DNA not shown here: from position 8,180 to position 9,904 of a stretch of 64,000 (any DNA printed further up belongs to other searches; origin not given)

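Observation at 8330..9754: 475-aa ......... intein splitting the catalytic Cys motif of UDP-glucose 6-dehydrogenase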

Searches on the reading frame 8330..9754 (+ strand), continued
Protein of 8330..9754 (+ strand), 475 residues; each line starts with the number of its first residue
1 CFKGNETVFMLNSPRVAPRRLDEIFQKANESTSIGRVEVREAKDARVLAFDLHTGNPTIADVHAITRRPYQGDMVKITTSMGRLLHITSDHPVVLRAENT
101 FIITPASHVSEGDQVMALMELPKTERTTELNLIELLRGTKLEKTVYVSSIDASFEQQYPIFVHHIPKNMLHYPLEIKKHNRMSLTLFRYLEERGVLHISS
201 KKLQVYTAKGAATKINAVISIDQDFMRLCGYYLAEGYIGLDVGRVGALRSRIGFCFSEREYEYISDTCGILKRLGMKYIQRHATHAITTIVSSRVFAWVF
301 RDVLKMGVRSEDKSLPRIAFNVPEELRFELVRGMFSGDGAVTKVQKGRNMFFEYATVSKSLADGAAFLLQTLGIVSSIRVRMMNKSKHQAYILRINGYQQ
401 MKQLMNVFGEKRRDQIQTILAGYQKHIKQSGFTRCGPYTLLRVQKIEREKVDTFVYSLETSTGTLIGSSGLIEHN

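Call 53: list_cluster_members(proteins=[P0342, P0240, P0257, P0223, P0220, P0214, P0200, P0202, P0204, P0216])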
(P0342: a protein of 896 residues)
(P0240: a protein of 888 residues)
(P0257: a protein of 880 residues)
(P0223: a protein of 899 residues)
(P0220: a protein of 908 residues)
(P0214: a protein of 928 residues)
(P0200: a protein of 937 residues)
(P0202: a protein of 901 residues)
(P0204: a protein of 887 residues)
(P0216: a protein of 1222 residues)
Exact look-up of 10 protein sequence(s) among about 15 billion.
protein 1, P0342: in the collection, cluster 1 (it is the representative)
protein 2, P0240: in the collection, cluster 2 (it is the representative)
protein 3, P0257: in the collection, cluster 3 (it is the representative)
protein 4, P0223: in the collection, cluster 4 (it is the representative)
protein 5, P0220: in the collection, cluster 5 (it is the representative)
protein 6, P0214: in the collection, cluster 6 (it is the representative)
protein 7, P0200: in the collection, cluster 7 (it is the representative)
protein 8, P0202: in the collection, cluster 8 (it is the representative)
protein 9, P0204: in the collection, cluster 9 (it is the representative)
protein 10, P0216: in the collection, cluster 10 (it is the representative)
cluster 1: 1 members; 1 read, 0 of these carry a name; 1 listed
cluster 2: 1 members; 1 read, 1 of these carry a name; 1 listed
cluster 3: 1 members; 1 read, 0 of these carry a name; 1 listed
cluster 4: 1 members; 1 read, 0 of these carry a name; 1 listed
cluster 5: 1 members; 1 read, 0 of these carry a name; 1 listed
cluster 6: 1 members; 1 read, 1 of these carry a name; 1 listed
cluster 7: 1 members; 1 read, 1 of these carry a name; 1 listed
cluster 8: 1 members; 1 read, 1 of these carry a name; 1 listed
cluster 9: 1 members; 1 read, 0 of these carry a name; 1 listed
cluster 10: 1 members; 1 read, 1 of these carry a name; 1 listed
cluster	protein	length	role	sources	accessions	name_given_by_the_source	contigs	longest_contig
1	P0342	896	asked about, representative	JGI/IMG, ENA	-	-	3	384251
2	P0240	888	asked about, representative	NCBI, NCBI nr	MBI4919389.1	nucleotide sugar dehydrogenase [archaeon]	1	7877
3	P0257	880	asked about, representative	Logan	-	-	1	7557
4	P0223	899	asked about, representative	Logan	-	-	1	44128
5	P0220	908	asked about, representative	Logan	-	-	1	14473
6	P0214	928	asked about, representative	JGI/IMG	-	UDP-N-acetyl-D-mannosaminuronate dehydrogenase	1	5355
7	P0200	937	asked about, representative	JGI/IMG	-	UDPglucose 6-dehydrogenase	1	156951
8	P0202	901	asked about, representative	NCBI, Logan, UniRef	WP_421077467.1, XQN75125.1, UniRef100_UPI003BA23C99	nucleotide sugar dehydrogenase [Methanothermococcus sp. Ax23] | nucleotide sugar dehydrogenase n=1 Tax=Methanothermococcus sp. Ax23 TaxID=3156486 ...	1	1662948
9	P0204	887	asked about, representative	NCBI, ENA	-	-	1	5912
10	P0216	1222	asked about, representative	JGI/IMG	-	phosphoribosylformylglycinamidine synthase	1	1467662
